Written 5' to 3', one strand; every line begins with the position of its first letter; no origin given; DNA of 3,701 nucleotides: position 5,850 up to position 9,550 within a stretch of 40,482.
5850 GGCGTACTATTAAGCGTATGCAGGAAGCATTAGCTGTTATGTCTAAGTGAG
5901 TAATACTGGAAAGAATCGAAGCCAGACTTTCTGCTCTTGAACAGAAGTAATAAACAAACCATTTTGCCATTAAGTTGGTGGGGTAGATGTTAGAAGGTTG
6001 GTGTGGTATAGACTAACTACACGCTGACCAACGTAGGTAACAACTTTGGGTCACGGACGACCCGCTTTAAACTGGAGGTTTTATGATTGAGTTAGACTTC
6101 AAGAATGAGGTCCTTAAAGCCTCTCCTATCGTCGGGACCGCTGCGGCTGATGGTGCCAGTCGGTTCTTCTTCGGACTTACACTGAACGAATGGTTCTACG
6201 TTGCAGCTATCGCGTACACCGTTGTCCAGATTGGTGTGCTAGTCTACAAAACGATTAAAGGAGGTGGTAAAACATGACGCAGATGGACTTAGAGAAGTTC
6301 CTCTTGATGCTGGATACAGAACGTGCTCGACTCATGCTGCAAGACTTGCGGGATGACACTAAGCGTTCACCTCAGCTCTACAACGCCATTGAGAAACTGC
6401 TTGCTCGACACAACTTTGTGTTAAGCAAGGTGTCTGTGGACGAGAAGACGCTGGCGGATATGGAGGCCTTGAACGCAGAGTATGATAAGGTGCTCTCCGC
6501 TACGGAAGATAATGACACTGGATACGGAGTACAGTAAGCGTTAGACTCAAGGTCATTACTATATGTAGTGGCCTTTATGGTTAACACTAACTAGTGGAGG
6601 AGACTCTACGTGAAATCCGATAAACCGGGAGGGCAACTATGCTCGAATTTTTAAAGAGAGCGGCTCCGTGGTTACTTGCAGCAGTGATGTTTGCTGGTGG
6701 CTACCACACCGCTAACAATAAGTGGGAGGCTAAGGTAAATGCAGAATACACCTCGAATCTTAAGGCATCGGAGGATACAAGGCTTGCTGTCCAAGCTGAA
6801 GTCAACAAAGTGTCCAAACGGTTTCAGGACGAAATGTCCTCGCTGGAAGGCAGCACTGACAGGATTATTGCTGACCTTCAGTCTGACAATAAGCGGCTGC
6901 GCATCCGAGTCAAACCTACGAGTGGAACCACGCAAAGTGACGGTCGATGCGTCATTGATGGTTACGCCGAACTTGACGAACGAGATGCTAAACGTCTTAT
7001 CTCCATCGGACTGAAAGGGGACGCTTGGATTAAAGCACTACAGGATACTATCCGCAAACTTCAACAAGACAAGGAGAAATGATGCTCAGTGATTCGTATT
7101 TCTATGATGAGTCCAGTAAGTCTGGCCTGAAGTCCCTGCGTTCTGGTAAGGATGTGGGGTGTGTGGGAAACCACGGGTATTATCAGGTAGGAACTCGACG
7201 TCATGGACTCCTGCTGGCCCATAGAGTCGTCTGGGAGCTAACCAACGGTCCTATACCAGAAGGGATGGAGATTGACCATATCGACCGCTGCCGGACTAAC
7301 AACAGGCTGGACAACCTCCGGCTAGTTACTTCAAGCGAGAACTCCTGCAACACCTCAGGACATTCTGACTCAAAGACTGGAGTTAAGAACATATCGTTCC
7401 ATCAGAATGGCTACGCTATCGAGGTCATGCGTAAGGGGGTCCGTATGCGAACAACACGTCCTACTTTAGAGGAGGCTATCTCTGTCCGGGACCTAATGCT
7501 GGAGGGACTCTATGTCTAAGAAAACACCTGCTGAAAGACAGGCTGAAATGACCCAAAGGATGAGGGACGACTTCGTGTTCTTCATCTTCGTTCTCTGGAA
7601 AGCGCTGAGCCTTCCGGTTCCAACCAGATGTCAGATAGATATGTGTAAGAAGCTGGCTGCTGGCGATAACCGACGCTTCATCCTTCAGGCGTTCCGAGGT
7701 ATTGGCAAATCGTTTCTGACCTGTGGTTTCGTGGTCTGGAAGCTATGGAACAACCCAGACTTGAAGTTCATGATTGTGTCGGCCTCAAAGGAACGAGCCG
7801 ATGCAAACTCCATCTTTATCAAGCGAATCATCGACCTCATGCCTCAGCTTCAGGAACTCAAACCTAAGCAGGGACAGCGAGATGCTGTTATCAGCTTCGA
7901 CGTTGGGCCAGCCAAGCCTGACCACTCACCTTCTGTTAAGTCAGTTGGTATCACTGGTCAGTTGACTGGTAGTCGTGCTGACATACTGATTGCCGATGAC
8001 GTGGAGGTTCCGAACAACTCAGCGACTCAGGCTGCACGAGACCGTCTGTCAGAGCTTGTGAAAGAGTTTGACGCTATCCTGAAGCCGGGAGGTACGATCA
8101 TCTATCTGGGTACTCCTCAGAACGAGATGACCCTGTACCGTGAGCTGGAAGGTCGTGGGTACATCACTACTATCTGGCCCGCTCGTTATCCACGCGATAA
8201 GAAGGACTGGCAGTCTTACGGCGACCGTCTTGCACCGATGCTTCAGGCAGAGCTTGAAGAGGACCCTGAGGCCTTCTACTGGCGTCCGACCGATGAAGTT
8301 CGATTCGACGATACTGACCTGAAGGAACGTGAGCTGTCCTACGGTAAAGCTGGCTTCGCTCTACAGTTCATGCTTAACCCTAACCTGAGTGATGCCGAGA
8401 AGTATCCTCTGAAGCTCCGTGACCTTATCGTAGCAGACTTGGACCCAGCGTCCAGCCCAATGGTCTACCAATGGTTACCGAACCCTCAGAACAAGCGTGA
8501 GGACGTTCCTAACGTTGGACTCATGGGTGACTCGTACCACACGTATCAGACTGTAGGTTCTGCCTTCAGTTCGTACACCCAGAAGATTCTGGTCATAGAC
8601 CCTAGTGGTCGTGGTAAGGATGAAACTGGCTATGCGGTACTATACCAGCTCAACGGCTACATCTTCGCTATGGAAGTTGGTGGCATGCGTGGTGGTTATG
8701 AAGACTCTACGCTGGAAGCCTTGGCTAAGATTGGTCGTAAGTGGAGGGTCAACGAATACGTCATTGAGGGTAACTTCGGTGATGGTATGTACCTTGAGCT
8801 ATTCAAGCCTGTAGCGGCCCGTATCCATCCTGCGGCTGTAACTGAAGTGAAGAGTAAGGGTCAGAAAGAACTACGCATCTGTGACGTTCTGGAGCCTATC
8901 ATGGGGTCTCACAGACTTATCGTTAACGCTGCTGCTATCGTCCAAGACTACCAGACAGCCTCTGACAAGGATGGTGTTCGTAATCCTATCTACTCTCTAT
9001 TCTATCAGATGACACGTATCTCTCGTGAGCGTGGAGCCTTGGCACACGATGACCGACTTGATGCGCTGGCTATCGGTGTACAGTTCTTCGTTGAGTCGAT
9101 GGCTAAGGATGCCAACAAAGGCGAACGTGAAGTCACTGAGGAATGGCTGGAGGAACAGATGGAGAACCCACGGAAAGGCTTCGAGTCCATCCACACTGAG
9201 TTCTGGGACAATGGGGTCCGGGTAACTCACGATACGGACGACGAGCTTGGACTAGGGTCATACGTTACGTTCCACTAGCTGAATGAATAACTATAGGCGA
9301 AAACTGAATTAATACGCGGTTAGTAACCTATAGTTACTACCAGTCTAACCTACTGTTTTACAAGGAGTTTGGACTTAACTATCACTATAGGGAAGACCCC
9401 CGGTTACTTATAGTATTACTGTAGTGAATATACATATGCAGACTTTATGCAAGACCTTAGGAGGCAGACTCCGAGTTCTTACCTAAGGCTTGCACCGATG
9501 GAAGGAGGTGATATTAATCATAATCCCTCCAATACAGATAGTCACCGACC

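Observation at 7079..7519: HNH endonuclease inserted between Rz and the large terminase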

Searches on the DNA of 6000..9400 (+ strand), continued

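Call 23: get_annotated_region(hit=H33, flank=300)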
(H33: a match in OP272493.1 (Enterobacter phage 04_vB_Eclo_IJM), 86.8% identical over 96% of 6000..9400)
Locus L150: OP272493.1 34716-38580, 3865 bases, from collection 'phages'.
description: Enterobacter phage 04_vB_Eclo_IJM, complete genome.
organism: Enterobacter phage 04_vB_Eclo_IJM (NCBI taxid 2983354)
taxonomy: Viruses; Duplodnaviria; Heunggongvirae; Uroviricota; Caudoviricetes; Autographiviridae; Studiervirinae; Kayfunavirus
host: Enterobacter cloacae; source: environmental waste water; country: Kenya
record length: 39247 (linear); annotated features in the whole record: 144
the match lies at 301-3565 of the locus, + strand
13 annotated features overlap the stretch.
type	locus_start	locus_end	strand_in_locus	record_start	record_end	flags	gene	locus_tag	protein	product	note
CDS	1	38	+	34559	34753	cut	-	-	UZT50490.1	hypothetical protein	rasttk_feature_annotation_tool=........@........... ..; rasttk_feature_creation_tool=/opt/patric-common/ ...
CDS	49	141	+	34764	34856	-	-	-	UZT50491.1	hypothetical protein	rasttk_feature_annotation_tool=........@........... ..; rasttk_feature_creation_tool=/opt/patric-common/ ...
CDS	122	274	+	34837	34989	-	-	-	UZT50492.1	hypothetical protein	rasttk_feature_annotation_tool=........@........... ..; rasttk_feature_creation_tool=/opt/patric-common/ ...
CDS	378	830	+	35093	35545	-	-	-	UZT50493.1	DNA packaging protein A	rasttk_feature_annotation_tool=annotate_proteins_si milarity; rasttk_feature_creation_tool=/opt/patric-common/ ...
CDS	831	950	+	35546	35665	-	-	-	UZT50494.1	hypothetical protein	rasttk_feature_annotation_tool=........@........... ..; rasttk_feature_creation_tool=/opt/patric-common/ ...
CDS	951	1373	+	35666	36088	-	-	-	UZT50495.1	Rz-like lysis protein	rasttk_feature_annotation_tool=annotate_proteins_km er_v2; rasttk_feature_creation_tool=/opt/patric-common/ ...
CDS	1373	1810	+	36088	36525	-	-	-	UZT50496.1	HNH homing endonuclease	rasttk_feature_annotation_tool=annotate_proteins_si milarity; rasttk_feature_creation_tool=/opt/patric-common/ ...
CDS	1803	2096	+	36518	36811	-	-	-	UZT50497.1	terminase large subunit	rasttk_feature_annotation_tool=annotate_proteins_km er_v2; rasttk_feature_creation_tool=/opt/patric-common/ ...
CDS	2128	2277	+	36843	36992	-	-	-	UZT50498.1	terminase large subunit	rasttk_feature_annotation_tool=annotate_proteins_km er_v2; rasttk_feature_creation_tool=/opt/patric-common/ ...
CDS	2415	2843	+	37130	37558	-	-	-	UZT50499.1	terminase large subunit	rasttk_feature_annotation_tool=annotate_proteins_km er_v2; rasttk_feature_creation_tool=/opt/patric-common/ ...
CDS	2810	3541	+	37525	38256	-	-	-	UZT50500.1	terminase large subunit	rasttk_feature_annotation_tool=annotate_proteins_km er_v2; rasttk_feature_creation_tool=/opt/patric-common/ ...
CDS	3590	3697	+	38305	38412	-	-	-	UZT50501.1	hypothetical protein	rasttk_feature_annotation_tool=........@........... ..; rasttk_feature_creation_tool=/opt/patric-common/ ...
CDS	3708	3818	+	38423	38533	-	-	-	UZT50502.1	hypothetical protein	rasttk_feature_annotation_tool=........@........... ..; rasttk_feature_creation_tool=/opt/patric-common/ ...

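Call 24: get_annotated_region(hit=H45, flank=2500)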
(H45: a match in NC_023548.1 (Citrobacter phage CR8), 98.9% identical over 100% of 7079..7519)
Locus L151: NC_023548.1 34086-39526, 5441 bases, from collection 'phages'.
description: Citrobacter phage CR8 complete genome.
organism: Citrobacter phage CR8 (NCBI taxid 1455076)
taxonomy: Viruses; Duplodnaviria; Heunggongvirae; Uroviricota; Caudoviricetes; Autographiviridae; Studiervirinae; Caroctavirus; Caroctavirus CR8
host: Citrobacter rodentium; source: sewage plant effluents; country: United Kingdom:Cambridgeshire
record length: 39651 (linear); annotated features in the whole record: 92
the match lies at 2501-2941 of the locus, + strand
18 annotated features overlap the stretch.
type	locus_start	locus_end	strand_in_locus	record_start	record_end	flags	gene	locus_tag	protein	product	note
CDS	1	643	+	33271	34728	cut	17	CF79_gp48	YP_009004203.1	tail fiber protein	user locus_tag: CR8_48; matches in mass spectrometry analysis; N-terminal region similar to N-terminal region of ...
misc_feature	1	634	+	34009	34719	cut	17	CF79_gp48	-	-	-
CDS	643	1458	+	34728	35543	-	17.01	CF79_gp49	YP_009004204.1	phage virion protein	user locus_tag: CR8_49; no significant sequence database hits but matches in mass spectrometry analysis; structural ...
CDS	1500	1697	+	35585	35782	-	17.5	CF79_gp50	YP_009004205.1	holin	user locus_tag: CR8_50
misc_feature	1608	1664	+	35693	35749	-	17.5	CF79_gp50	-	-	1 probable transmembrane helix predicted for CR8_50 by TMHMM2.0 at aa 37-55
CDS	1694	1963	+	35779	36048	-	18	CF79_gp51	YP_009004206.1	terminase small subunit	user locus_tag: CR8_51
CDS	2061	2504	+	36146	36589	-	18.5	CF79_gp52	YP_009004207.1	Rz-like spanin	user locus_tag: CR8_52; homologous to lambda Rz lysis protein; inner membrane spanin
CDS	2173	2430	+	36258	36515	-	18.7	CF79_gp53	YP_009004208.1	Rz-like spanin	user locus_tag: CR8_53; homologous to lambda Rz1 lysis protein; outer membrane spanin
CDS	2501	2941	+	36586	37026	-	3.8A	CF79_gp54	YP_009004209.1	HNH endonuclease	user locus_tag: CR8_54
misc_feature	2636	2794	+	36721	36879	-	3.8A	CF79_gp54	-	-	-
CDS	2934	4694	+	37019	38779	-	19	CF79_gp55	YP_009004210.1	terminase large subunit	user locus_tag: CR8_55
misc_feature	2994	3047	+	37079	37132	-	19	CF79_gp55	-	-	1 probable transmembrane helix predicted for CR8_55 by TMHMM2.0 at aa 21-38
CDS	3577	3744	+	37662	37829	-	19.2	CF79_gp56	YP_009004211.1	hypothetical protein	user locus_tag: CR8_56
misc_feature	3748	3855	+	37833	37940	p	19.2A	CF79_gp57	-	-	user locus_tag: CR8_57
regulatory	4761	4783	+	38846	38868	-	-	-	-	promoter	predicted promoter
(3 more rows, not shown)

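Call 36: search_dna_similar(query=window:7461-7600:+, collection=phages, mode=distant, max_rows=60, rows=spread)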
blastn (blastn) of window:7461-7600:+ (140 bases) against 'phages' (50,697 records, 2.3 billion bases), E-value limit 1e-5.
Records with a match: 83; places in all: 86; records where one place covers at least 80% of the query: 57.
Best place of each record, by identity: >=99% 7; 95-99% 57; 90-95% 10; 80-90% 9.
By first word of the organism name: Salmonella 32; Escherichia 26; Kayfunavirus 8; Enterobacter 6; Citrobacter 5; Staphylococcus 1; Hafnia 1; Enterobacteria 1; Bacteriophage 1; Klebsiella 1; and 1 more.
By host as written in the record: Escherichia coli 16; Salmonella enterica subsp. enterica serovar Typhi 9; - 9; Salmonella enterica subsp. enterica serovar Paratyphi C 5; Citrobacter rodentium 4; Salmonella enterica subsp. enterica serovar Paratyphi B 4; Salmonella enterica subsp. enterica serovar Paratyphi A 4; Enterobacter cloacae 4; and 21 more.
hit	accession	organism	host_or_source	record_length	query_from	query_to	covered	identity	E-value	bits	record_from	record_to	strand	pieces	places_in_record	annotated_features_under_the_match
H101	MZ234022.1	Escherichia phage vB_EcoP-101120B1-2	Escherichia coli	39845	1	140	100%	100.0%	1e-65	253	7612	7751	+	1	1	terminase large subunit | HNH homing endonuclease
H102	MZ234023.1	Escherichia phage vB_EcoP-101120B2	Escherichia coli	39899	1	140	100%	100.0%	1e-65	253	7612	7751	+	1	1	terminase large subunit | HNH homing endonuclease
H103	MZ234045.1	Escherichia phage vB_EcoP-PM131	Escherichia coli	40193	1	140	100%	100.0%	1e-65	253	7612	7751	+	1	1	terminase large subunit | HNH homing endonuclease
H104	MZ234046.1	Escherichia phage vB_EcoP-PM137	Escherichia coli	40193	1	140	100%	100.0%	1e-65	253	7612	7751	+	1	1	terminase large subunit | HNH homing endonuclease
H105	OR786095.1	Staphylococcus phage MBBL139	Staphylococcus aureus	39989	1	140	100%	99.3%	4e-64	249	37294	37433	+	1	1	hypothetical protein (x2)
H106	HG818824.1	Citrobacter phage CR8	Citrobacter rodentium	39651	1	140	100%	98.6%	5e-63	244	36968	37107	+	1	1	19: predicted DNA packaging protein B or DNA maturase B | 3.8A: predicted homing endonuclease | 19: 1 probable transmembrane helix predicted for CR8_55 by TMHMM2.0 at aa ...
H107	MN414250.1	Escherichia phage RDN8.1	Escherichia coli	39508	1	140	100%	98.6%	5e-63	244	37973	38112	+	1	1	terminase large subunit; circularly permutated genome; the cohesive ... | HNH homing endonuclease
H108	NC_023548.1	Citrobacter phage CR8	Citrobacter rodentium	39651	1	140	100%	98.6%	5e-63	244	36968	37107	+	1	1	19: terminase large subunit | 3.8A: HNH endonuclease | 19: 1 probable transmembrane helix predicted for CR8_55 by TMHMM2.0 at aa ...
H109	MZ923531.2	Salmonella phage PRF-SP1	Salmonella enterica subsp. enterica ...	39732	1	140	100%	98.6%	5e-63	244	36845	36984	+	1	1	terminase large subunit | hypothetical protein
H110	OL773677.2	Salmonella phage PRF-SP5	Salmonella enterica subsp. enterica ...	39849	1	140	100%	98.6%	5e-63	244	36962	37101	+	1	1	terminase large subunit | hypothetical protein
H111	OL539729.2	Salmonella phage PRF-SP3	Salmonella enterica subsp. enterica ...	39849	1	140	100%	98.6%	5e-63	244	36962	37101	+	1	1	terminase, large subunit | hypothetical protein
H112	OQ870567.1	Escherichia phage SR04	Escherichia coli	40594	1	140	100%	98.6%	5e-63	244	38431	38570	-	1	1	hypothetical protein (x2)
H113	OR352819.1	Salmonella phage PRF-SP11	Salmonella enterica subsp. enterica ...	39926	1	140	100%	98.6%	5e-63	244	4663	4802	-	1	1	terminase large subunit | hypothetical protein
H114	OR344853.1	Salmonella phage PRF-SP9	Salmonella enterica subsp. enterica ...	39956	1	140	100%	98.6%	5e-63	244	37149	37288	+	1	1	terminase large subunit | hypothetical protein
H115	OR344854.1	Salmonella phage PRF-SP10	Salmonella enterica subsp. enterica ...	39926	1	140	100%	98.6%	5e-63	244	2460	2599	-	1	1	terminase large subunit | hypothetical protein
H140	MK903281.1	Escherichia phage Penshu1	Escherichia coli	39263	29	140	80%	97.3%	4e-46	189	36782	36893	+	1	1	terminase large subunit | ribosome_binding_site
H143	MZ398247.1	Enterobacteria phage IME177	Escherichia coli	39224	57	140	60%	96.4%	6e-31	139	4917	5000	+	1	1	terminase | i-spanin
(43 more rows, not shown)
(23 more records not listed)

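Call 38: get_annotated_region(hit=H143, flank=700)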
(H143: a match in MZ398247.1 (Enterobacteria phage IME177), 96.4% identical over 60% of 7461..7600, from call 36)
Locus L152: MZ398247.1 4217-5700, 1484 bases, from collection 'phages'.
description: Enterobacteria phage IME177, complete genome.
organism: Enterobacteria phage IME177 (NCBI taxid 2860370)
taxonomy: Viruses; Duplodnaviria; Heunggongvirae; Uroviricota; Caudoviricetes; Autographiviridae; Studiervirinae; Kayfunavirus
host: Escherichia coli; source: -; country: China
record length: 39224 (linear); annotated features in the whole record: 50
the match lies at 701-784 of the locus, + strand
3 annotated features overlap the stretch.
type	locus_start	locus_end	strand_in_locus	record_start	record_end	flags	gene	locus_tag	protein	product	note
CDS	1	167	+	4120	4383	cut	-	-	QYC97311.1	hypothetical protein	-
CDS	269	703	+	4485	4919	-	-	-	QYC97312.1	i-spanin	-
CDS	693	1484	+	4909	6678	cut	-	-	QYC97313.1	terminase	-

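Call 39: get_annotated_region(hit=H140, flank=700)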
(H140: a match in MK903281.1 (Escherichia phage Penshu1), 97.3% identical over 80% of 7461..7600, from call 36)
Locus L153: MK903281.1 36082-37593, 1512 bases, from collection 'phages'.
description: Escherichia phage Penshu1, complete genome.
organism: Escherichia phage Penshu1 (NCBI taxid 2591101)
taxonomy: Viruses; Duplodnaviria; Heunggongvirae; Uroviricota; Caudoviricetes; Autographiviridae; Studiervirinae; Kayfunavirus
host: Escherichia coli; source: waste water treatment plant influent sample; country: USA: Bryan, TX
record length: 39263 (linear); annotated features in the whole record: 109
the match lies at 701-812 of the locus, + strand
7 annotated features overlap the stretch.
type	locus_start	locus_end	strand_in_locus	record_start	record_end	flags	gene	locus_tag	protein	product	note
CDS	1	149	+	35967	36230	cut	-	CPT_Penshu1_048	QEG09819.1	terminase small subunit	BLASTp similarity to NCBI NP_042007.1, phage T7 small DNA packaging protein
regulatory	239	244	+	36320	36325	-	-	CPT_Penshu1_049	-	ribosome_binding_site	CPT_Penshu1_049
CDS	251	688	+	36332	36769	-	-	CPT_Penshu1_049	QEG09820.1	i-spanin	BLASTp similarity to phage T7 lambda-Rz-like protein, NCBI NP_042008.1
regulatory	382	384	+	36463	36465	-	-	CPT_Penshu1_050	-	ribosome_binding_site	CPT_Penshu1_050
CDS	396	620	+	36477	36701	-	-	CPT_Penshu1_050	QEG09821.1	o-spanin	-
regulatory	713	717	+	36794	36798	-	-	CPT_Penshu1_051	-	ribosome_binding_site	CPT_Penshu1_051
CDS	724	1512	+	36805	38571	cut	-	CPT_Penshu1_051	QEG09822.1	terminase large subunit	BLASTp similarity to phage T67 DNA maturation protein B, NCBI NP_042010.1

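Call 45: get_annotated_region(hit=H68, flank=400)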
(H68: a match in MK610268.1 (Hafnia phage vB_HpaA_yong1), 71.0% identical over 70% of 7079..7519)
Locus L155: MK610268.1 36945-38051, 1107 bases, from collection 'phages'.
description: Hafnia phage vB_HpaA_yong1, complete genome.
organism: Hafnia phage vB_HpaA_yong1 (NCBI taxid 2562199)
taxonomy: Viruses; Duplodnaviria; Heunggongvirae; Uroviricota; Caudoviricetes; Autographiviridae; Studiervirinae; Kayfunavirus
host: Hafnia paralvei LY-23; source: river water; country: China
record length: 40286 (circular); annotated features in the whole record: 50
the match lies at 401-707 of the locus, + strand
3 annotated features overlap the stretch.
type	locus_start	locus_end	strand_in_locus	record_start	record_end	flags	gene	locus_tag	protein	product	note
CDS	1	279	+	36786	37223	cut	-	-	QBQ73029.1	endopeptidase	-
CDS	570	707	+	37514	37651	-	-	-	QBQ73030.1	homing endonuclease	-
CDS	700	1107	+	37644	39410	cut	-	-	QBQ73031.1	terminase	-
